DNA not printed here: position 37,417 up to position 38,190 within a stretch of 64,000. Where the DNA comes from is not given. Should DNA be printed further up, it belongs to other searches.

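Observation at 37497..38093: Single-gene low-GC island encoding an uncharacterised PD-(D/E)XK (Hjc/YraN-like) nuclease-fold protein between dedA and miaB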

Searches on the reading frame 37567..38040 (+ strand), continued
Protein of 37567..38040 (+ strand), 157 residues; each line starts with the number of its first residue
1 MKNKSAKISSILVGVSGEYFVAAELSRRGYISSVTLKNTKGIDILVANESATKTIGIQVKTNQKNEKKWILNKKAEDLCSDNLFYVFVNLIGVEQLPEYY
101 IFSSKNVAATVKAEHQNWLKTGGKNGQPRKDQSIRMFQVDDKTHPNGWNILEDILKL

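Call 40: search_protein_representatives(alignment_id=A1)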
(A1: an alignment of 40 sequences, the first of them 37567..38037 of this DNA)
Query: 40 sequences, 152 profile positions. Proteins with E-value up to 0.001 (for the whole library): 3628; up to 1e-10: 1487; up to 1e-30: 183. The best 150 are listed.
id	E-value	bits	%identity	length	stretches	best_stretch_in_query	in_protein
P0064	1.1e-66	239.4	-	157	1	2-151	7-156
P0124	2.9e-65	234.8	-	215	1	4-151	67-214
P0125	6.0e-62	224.0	-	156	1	4-151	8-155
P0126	2.3e-61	222.1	-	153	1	3-151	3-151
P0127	1.6e-57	209.6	-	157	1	7-151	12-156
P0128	3.6e-56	205.2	-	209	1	4-151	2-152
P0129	8.9e-56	204.0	-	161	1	5-151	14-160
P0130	4.2e-55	201.8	-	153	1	4-151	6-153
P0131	6.4e-55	201.2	-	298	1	4-151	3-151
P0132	5.6e-54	198.1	-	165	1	5-150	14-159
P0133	1.0e-53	197.3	-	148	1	5-151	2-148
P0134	7.9e-53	194.4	-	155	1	11-151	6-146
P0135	3.7e-52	192.2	-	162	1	5-151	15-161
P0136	4.6e-52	191.9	-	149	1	5-151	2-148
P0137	1.3e-50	187.1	-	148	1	5-151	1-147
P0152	3.9e-46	172.7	-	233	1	9-151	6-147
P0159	3.7e-44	166.3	-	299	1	4-151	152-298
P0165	2.9e-43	163.3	-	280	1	11-150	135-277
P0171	1.4e-42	161.1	-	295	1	6-151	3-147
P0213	2.6e-38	147.3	-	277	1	12-151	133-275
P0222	1.4e-37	144.9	-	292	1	10-143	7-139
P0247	2.4e-35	137.6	-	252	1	14-132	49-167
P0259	5.5e-35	136.5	-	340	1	3-110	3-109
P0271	1.4e-33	131.9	-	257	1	19-151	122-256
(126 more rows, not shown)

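Call 41: search_protein_families(library=pfam, proteins=[P0131, P0159, P0165, P0213, P0171, P0222, P0259, P0271, P0247, P0152], max_evalue=0.01)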
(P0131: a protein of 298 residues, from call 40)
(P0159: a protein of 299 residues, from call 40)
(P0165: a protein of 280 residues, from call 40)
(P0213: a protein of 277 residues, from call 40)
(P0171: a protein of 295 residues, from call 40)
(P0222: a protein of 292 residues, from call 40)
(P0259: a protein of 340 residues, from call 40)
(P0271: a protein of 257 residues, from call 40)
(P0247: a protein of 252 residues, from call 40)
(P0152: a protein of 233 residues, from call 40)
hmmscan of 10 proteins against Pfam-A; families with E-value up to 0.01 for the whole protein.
P0131 (298 aa): 1 family
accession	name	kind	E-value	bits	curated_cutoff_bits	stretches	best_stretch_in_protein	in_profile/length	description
PF14088.11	DUF4268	-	5.9e-19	68.9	27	1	162-293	5-138/140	Domain of unknown function (DUF4268)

P0159 (299 aa): 0 families

P0165 (280 aa): 0 families

P0213 (277 aa): 0 families

P0171 (295 aa): 3 families
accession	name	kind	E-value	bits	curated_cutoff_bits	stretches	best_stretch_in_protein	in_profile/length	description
PF20118.4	DUF6508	-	1e-14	54.9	23.6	1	162-293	7-126/129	Family of unknown function (DUF6508)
PF11645.14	PDDEXK_5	-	2.1e-05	25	26.1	1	4-71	1-66/138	PD-(D/E)XK endonuclease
PF13027.11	DUF3888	-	0.0022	18.8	22.2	0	126-154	14-43/87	Protein of unknown function (DUF3888)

P0222 (292 aa): 3 families
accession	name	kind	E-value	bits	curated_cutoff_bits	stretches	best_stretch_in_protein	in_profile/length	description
PF11645.14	PDDEXK_5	-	6.4e-05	23.4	26.1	1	9-72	6-67/138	PD-(D/E)XK endonuclease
PF20118.4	DUF6508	-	7e-05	23.1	23.6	1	163-289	9-126/129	Family of unknown function (DUF6508)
PF07647.24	SAM_2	-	0.0079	16.8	20.5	0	219-248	15-45/66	SAM domain (Sterile alpha motif)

P0259 (340 aa): 3 families
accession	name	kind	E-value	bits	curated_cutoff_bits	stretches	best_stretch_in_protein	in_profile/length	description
PF13492.12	GAF_3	-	1.4e-10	42.1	27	1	132-185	76-129/129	GAF domain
PF01590.32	GAF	-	2.6e-08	34.9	22.4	1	127-183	78-133/133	GAF domain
PF13185.12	GAF_2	-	1.2e-07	32.4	28.6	1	132-184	84-136/136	GAF domain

P0271 (257 aa): 0 families

P0247 (252 aa): 0 families

P0152 (233 aa): 1 family
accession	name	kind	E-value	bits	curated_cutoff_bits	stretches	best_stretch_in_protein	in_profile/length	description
PF11645.14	PDDEXK_5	-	1.1e-05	25.9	26.1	1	9-70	6-65/138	PD-(D/E)XK endonuclease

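Call 44: search_protein_families(library=pfam, alignment_id=A3, max_evalue=0.01)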
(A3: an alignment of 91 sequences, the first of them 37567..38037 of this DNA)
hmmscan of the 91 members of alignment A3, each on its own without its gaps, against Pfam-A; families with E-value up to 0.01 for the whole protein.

A. member 1, window:37567-38037:+ (157 aa): 0 families

B. families by the number of members that match (of 91 scanned): 8 families
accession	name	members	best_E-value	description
PF11645.14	PDDEXK_5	9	5e-07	PD-(D/E)XK endonuclease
PF13020.12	NOV_C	6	0.0005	Protein NO VEIN, C-terminal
PF04471.18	Mrr_cat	5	0.00092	Restriction endonuclease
PF14280.11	DUF4365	1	0.002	Domain of unknown function (DUF4365)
PF08378.17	NERD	1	0.0026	Nuclease-related domain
PF14511.12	RE_EcoO109I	1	0.0059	Type II restriction endonuclease EcoO109I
PF25167.1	DUF7829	1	0.006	Domain of unknown function (DUF7829)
PF00577.26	Usher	1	0.0063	Outer membrane usher protein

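Call 45: search_solved_structures(query=A3, max_evalue=10, show_alignments=2)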
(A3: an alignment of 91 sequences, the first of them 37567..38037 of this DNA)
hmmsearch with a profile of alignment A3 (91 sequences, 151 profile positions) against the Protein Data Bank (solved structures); distinct sequences matched with E-value up to 10: 0.

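Call 57: find_related_loci(query=A1, collection=viral_contigs, flank=6000)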
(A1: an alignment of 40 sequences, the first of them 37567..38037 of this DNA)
Query A1 (157 aa) in viral_contigs; peptide patterns used: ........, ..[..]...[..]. (x = any residue, [..] = any of these).
19 stretches matched a pattern; 1 encode a relative of the query (tblastn E <= 1e-3); 1 distinct loci.
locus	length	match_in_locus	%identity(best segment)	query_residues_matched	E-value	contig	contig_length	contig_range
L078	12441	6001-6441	49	4-151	3e-47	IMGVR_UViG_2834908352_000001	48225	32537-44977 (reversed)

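Call 58: search_protein_families(library=padloc, alignment_id=A2, max_evalue=0.00001)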
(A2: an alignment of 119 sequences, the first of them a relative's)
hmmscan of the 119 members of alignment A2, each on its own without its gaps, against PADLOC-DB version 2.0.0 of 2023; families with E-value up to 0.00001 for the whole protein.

A. member 1, L001:4752-5237:+ (162 aa): 0 families

B. families by the number of members that match (of 119 scanned): 192 families (the first 25 are shown)
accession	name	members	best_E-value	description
PDLC03604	REase_MTase_IIG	2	1.5e-213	Type IIG restriction enzyme-methyltransferase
PDLC03612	REase_MTase_IIG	2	9.2e-76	Type IIG restriction enzyme-methyltransferase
PDLC03609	REase_MTase_IIG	2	7.8e-75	Type IIG restriction enzyme-methyltransferase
PDLC03596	REase_MTase_IIG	2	3.2e-61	Type IIG restriction enzyme-methyltransferase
PDLC03629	REase_MTase_IIG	2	2.9e-50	Type IIG restriction enzyme-methyltransferase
PDLC03335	MTase_II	2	5.1e-38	Type II methyltransferase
PDLC03601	REase_MTase_IIG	2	1.8e-37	Type IIG restriction enzyme-methyltransferase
PDLC02643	DrmMI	2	3.4e-36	DrmMI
PDLC03313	MTase_II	2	1.1e-29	Type II methyltransferase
PDLC02529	PglX|PglXI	2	4.5e-29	PglX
PDLC02527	PglX|PglXI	2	2.5e-21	PglX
PDLC03628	REase_MTase_IIG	2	3.1e-21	Type IIG restriction enzyme-methyltransferase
PDLC03348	MTase_II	2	2.6e-20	Type II methyltransferase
PDLC02521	PglX|PglXI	2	3.1e-20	PglX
PDLC02638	DrmMI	2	5.8e-19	DrmMI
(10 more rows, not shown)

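Call 59: fold_search(model_id=the predicted structure, library=viral)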
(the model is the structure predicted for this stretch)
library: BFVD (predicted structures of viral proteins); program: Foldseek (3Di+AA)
matches with E <= 10: 783; with E <= 0.001: 37
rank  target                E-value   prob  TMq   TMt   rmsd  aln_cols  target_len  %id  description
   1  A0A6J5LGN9            9.3e-06  1.00  0.40  0.38  14.0       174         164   20  PD(D/E)XK endonuclease domain-containing protein [uncultured Caudovirales phage]
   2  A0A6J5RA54            1.5e-05  1.00  0.58  0.58   4.4       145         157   14  Protein NO VEIN C-terminal domain-containing protein [uncultured Caudovirales phage]
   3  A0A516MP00            4.3e-05  1.00  0.53  0.51   8.8       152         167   12  (no name in the UniProt tables at hand)
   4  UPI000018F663         5.6e-05  1.00  0.50  0.42   7.0       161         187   16  (no name look-up for this kind of identifier)
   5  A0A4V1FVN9            6.0e-05  1.00  0.51  0.57   6.9       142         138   13  (no name in the UniProt tables at hand)
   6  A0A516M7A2            6.8e-05  1.00  0.42  0.45  13.1       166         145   17  (no name in the UniProt tables at hand)
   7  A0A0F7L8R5            7.3e-05  1.00  0.43  0.54   9.7       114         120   15  PD(D/E)XK endonuclease domain-containing protein [uncultured marine virus]
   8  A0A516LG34            8.2e-05  1.00  0.38  0.42  13.2       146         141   23  (no name in the UniProt tables at hand)
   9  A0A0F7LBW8            1.0e-04  1.00  0.44  0.49   4.2        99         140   22  Head to tail connector [uncultured marine virus]
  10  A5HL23                1.3e-04  1.00  0.47  0.56   5.8       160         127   12  PfWMP3_29 [Phormidium phage Pf-WMP3]
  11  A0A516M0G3            1.4e-04  1.00  0.49  0.50   5.1       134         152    9  (no name in the UniProt tables at hand)
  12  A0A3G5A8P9            1.4e-04  1.00  0.50  0.20   8.9       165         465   16  C2H2-type domain-containing protein [Hyperionvirus sp.]
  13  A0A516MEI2            1.6e-04  1.00  0.51  0.57   6.8       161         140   18  (no name in the UniProt tables at hand)
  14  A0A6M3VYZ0            1.8e-04  1.00  0.40  0.52   5.6       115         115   16  Putative Holliday junction resolvase [Saccharolobus solfataricus rod-shaped virus 1]
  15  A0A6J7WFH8            1.9e-04  1.00  0.41  0.60   6.3       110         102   17  PD(D/E)XK endonuclease domain-containing protein [uncultured Caudovirales phage]
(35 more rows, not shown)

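Call 63: search_protein_families(library=pfam, proteins=[L009:4628-5569:+, L009:6424-7809:-, L031:2714-4081:+, L031:5029-5844:-, L051:4748-5974:+, L051:6554-7426:-, L066:5529-5924:+, L066:6473-7171:+, L044:4278-5594:+, L044:6236-7285:+], max_evalue=0.00001)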
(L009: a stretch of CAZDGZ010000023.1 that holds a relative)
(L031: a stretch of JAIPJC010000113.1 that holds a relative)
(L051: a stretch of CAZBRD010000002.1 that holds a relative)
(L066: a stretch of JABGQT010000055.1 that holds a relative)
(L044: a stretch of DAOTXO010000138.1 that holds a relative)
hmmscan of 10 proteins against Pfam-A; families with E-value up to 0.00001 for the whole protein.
L009:4628-5569:+ (314 aa): 2 families
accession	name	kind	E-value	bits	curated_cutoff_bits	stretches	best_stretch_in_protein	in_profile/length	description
PF22082.2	TtuA_LIM_N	-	1.7e-11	44.4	27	1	3-28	1-26/26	2-thiouridine synthetase TtuA, N-terminal LIM domain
PF01171.26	ATP_bind_3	-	8.7e-09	35.8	27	1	50-227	1-166/182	PP-loop family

L009:6424-7809:- (461 aa): 3 families
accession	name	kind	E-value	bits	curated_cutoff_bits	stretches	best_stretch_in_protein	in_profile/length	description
PF13393.11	tRNA-synt_His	-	1e-50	173.2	25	1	46-343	1-303/308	Histidyl-tRNA synthetase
PF03129.25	HGTP_anticodon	-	2.8e-14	53.5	21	1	370-455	4-92/94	Anticodon binding domain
PF00587.30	tRNA-synt_2b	-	4.7e-08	33.7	29.3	1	102-195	1-99/179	tRNA synthetase class II core domain (G, H, P, S and T)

L031:2714-4081:+ (456 aa): 1 family
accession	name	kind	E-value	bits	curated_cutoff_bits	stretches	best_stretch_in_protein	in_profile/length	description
PF00206.25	Lyase_1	-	4.4e-46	158.1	27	1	49-302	41-310/312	Lyase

L031:5029-5844:- (271 aa): 0 families

L051:4748-5974:+ (409 aa): 2 families
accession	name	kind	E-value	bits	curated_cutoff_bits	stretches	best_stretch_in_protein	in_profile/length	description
PF15902.12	Sortilin-Vps10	-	1.8e-11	43.9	33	0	222-347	3-115/446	Sortilin, neurotensin receptor 3,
PF02012.26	BNR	-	5.7e-09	35.1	27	0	167-177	1-11/12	BNR/Asp-box repeat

L051:6554-7426:- (290 aa): 1 family
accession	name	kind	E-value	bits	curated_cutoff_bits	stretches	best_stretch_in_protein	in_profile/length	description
PF00526.23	Dicty_CTDC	-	1e-20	73.6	27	2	55-76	2-24/24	Dictyostelium (slime mold) repeat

L066:5529-5924:+ (132 aa): 1 family
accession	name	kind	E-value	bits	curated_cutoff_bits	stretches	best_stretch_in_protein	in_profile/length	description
PF01042.26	Ribonuc_L-PSP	-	1.2e-27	96.7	27.3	1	13-128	8-120/121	Endoribonuclease L-PSP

L066:6473-7171:+ (233 aa): 2 families
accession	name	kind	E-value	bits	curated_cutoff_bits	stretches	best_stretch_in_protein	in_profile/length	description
PF13561.12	adh_short_C2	-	6.1e-44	150.8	27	1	11-230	4-236/236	Enoyl-(Acyl carrier protein) reductase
PF00106.31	adh_short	-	1.9e-34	119.3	26.6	1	4-180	1-183/195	short chain dehydrogenase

L044:4278-5594:+ (439 aa): 0 families

L044:6236-7285:+ (350 aa): 0 families

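Call 71: find_encoding_contigs(protein=P0003, flank=4000, max_places=2)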
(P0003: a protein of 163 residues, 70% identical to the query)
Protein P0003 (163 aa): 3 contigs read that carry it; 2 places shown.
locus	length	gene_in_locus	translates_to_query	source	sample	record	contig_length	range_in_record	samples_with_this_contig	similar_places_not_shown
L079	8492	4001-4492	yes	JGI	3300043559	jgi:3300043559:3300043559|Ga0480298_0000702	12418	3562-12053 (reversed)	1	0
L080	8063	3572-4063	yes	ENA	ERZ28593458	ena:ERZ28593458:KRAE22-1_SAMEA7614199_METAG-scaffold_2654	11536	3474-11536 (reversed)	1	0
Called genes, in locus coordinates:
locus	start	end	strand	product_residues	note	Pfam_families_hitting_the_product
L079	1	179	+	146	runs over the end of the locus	PF13474:SnoaL_3, PF14534:DUF4440 (weak), PF12680:SnoaL_2 (weak)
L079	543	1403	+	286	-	PF13620:CarboxypepD_reg (weak), PF13715:CarbopepD_reg_2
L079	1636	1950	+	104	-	-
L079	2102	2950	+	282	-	-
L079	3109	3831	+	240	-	PF20033:DUF6438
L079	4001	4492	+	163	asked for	-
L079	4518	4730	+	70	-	-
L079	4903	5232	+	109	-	-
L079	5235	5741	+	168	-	-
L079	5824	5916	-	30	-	-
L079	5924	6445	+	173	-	-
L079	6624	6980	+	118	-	-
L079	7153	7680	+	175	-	-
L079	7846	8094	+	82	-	-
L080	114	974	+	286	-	PF13620:CarboxypepD_reg (weak), PF13715:CarbopepD_reg_2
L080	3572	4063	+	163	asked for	-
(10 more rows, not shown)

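Call 72: find_encoding_contigs(protein=P0010, flank=4000, max_places=3)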
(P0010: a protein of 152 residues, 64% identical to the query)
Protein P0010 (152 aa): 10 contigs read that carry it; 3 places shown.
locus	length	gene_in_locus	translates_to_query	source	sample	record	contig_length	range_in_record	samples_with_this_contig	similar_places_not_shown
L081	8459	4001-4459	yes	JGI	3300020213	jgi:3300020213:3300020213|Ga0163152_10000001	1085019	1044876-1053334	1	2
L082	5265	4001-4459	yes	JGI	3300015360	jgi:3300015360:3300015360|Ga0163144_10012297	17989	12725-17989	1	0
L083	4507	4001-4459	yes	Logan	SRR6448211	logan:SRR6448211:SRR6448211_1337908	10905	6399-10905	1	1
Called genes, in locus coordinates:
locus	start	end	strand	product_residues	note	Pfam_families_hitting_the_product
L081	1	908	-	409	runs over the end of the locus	PF01420:Methylase_S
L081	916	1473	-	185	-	-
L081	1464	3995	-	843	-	PF12161:HsdM_N, PF02384:N6_Mtase, PF07669:Eco57I (faint)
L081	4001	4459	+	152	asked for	-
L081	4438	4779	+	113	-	-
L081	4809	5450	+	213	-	-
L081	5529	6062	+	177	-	-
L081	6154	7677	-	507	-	PF25575:TPR_BSK1_C (faint), PF13174:TPR_6 (faint), PF13181:TPR_8 (faint), PF13371:TPR_9 (faint), PF13432:TPR_16 (weak), PF00515:TPR_1, PF07719:TPR_2 (weak), PF13414:TPR_11 (weak), +1 more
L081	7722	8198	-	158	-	-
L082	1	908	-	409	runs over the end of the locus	PF01420:Methylase_S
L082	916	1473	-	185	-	-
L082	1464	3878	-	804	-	PF12161:HsdM_N, PF02384:N6_Mtase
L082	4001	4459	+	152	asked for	-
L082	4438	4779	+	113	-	-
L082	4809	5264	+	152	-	?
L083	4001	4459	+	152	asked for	-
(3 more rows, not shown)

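Call 73: find_encoding_contigs(protein=P0022, flank=4000, max_places=2)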
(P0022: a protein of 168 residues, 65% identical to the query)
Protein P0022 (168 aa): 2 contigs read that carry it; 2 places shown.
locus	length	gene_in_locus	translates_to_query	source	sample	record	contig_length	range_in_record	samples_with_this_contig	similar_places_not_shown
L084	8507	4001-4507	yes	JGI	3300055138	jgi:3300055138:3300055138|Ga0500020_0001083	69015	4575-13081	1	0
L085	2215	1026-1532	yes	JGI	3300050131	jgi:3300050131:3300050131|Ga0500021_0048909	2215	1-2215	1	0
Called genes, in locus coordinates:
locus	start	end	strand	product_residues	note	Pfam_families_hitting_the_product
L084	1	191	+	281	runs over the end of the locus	PF04371:PAD_porph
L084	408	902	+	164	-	PF07366:SnoaL, PF12680:SnoaL_2, PF14534:DUF4440 (faint)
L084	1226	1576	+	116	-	-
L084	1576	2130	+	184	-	-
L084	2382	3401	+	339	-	-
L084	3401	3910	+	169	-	-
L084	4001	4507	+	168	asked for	-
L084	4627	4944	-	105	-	-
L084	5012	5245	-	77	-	PF12844:HTH_19 (faint), PF13560:HTH_31 (weak), PF01381:HTH_3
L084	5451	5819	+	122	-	-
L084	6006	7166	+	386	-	-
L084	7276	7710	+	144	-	-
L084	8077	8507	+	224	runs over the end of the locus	-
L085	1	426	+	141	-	?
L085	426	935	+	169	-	-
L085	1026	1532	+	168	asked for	-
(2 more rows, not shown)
